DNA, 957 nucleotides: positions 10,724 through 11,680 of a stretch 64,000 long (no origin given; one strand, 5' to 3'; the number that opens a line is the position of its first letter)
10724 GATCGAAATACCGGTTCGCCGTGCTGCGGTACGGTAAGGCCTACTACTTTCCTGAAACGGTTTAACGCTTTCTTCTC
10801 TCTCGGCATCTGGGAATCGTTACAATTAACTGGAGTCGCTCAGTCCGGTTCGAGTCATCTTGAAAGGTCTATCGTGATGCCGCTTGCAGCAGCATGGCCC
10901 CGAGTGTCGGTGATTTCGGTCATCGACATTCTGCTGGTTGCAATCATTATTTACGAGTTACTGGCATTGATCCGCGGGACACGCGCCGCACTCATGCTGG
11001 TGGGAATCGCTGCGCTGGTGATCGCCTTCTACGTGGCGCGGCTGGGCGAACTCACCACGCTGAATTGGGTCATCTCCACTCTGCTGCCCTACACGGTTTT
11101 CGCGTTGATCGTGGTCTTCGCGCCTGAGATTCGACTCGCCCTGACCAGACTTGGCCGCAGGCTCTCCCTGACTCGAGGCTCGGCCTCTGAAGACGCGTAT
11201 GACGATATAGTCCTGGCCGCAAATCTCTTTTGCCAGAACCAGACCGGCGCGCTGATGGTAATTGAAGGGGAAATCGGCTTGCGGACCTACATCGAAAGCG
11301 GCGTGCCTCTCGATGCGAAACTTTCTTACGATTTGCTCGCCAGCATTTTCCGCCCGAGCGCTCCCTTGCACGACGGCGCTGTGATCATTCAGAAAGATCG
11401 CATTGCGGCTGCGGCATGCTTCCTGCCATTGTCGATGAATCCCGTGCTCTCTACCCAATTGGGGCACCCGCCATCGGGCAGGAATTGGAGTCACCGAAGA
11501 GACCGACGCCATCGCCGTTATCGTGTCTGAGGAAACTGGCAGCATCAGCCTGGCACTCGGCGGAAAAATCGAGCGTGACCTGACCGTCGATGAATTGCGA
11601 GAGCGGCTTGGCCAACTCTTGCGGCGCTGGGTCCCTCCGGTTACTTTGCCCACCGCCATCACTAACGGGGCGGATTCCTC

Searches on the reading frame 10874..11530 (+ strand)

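Call 43: search_protein_families(library=pfam, proteins=[window:10874-11530:+], max_evalue=0.01)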
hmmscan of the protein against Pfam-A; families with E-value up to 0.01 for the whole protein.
window:10874-11530:+ (218 aa): 2 families
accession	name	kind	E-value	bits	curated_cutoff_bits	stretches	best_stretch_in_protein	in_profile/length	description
PF02457.21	DAC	-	2.4e-21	76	27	1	117-197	5-84/119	DisA bacterial checkpoint controller nucleotide-binding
PF19293.4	CdaA_N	-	5.9e-08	33.2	23.8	1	10-86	4-81/81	CdaA N-terminal transmembrane domain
